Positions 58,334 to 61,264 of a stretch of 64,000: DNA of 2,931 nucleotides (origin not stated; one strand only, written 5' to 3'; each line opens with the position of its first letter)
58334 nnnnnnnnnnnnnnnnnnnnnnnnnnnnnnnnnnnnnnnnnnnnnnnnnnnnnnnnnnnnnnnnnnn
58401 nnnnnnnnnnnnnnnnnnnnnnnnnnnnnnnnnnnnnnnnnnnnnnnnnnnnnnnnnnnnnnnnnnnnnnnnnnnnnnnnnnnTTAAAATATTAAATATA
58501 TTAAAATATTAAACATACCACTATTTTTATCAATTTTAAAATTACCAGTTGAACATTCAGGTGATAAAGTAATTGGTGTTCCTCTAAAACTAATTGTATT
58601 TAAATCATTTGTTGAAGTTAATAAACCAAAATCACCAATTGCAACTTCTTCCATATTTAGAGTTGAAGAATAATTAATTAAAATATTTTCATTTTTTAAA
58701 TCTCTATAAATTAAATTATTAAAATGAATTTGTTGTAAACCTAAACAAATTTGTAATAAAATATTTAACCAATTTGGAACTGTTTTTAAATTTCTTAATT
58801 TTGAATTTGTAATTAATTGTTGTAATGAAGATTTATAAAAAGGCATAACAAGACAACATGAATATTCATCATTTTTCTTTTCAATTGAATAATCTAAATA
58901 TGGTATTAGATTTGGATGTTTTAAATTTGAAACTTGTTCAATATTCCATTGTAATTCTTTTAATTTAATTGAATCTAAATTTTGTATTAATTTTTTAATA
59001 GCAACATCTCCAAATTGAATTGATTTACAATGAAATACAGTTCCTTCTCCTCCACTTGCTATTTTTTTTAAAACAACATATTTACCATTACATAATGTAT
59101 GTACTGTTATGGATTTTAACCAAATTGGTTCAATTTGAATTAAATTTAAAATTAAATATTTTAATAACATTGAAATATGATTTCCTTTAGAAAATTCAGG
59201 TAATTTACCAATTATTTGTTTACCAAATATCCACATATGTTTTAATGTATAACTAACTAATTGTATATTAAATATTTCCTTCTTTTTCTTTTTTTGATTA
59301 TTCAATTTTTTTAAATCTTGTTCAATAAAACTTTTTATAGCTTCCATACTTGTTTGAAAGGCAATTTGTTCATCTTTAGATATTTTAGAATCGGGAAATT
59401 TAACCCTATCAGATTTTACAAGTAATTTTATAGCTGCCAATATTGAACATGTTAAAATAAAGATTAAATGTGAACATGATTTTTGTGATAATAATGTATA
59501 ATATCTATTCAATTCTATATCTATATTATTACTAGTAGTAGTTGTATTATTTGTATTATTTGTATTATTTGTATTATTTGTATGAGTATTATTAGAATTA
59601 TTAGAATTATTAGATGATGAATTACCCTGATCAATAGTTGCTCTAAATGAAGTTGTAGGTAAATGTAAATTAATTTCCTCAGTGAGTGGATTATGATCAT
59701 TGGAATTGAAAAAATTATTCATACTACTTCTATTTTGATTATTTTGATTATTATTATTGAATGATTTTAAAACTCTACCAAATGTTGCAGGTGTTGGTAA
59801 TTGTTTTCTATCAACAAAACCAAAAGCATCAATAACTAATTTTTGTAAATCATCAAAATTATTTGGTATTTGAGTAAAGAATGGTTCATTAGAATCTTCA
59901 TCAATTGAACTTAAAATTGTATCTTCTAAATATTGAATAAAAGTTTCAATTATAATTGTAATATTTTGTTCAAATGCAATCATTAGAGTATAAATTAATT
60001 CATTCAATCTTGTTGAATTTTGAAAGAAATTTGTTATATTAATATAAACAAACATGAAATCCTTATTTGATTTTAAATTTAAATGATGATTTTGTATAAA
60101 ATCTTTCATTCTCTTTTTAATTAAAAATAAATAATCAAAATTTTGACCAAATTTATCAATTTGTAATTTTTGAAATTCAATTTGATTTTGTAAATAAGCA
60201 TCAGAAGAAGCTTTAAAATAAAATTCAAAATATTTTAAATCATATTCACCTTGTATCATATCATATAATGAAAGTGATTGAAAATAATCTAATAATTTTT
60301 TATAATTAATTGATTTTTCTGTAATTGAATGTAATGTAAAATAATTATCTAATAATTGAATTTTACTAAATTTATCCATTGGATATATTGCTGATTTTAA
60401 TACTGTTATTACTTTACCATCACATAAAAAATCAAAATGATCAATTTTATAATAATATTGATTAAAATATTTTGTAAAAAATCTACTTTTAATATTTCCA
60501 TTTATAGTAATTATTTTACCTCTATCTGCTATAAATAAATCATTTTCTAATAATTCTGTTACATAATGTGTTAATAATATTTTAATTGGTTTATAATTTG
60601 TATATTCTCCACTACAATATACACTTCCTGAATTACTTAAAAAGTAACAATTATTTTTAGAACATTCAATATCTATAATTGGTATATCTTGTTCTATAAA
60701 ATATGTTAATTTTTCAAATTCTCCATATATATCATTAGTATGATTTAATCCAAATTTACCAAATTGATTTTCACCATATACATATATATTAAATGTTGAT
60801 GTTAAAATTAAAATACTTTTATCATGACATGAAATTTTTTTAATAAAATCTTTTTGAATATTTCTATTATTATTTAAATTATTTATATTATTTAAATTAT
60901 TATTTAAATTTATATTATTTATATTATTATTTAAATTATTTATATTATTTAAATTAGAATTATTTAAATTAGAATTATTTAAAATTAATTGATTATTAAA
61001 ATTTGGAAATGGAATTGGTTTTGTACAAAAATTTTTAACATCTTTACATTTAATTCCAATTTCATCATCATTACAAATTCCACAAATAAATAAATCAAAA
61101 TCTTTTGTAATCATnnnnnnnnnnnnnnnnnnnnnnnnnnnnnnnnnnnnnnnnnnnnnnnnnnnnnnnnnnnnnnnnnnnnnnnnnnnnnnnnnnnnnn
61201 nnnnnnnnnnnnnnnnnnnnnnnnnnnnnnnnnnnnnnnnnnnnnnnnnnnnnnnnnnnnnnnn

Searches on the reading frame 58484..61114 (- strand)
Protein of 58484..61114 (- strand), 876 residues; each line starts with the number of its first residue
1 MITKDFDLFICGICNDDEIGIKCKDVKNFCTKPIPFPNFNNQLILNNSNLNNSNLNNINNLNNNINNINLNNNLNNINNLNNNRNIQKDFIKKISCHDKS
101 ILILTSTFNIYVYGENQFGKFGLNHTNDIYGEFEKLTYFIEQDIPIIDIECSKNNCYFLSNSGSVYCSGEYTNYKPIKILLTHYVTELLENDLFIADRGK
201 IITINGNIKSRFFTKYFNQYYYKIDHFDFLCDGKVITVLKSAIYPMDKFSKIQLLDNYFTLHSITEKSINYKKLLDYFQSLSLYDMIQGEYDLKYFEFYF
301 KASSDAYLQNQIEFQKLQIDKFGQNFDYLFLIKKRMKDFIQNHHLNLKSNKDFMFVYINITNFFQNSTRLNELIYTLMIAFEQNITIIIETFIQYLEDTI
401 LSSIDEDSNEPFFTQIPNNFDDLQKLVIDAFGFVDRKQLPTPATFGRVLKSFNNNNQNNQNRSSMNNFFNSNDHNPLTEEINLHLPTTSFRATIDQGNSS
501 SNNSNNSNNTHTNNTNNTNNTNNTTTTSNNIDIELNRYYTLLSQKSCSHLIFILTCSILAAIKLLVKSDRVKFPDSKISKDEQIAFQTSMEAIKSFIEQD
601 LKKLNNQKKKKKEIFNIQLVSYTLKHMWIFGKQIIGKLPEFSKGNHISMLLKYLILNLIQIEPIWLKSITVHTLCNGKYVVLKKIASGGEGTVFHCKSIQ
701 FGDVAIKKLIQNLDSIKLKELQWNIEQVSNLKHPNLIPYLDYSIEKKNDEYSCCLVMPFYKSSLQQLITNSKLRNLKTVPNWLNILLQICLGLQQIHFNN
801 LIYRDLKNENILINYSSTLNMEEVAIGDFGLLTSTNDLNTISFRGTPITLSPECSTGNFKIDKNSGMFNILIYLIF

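Call 41: search_protein_families(library=pfam, proteins=[window:58484-61114:-], max_evalue=0.01)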
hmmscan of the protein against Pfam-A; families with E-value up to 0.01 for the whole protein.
window:58484-61114:- (876 aa): 4 families
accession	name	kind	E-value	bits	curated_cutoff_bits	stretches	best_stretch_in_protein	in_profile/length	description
PF00069.31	Pkinase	-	9.2e-22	78.1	31.7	1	679-865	1-178/263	Protein kinase domain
PF07714.23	PK_Tyr_Ser-Thr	-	9.7e-16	58.3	23.1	1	682-836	4-153/258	Protein tyrosine and serine/threonine kinase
PF25390.1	WD40_RLD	-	8.1e-09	35.7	150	1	82-171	83-169/363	RCC1-like domain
PF13540.12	RCC1_2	-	9.9e-05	22.5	22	0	146-169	1-24/30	Regulator of chromosome condensation (RCC1) repeat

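Call 55: find_related_loci(query=window:58484-61114:-, collection=viral_contigs, flank=3000)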
Query window:58484-61114:- (876 aa) in viral_contigs; peptide patterns used: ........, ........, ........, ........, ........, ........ (x = any residue, [..] = any of these).
8 stretches matched a pattern, but none encodes a relative of the query by tblastn (E <= 1e-3).
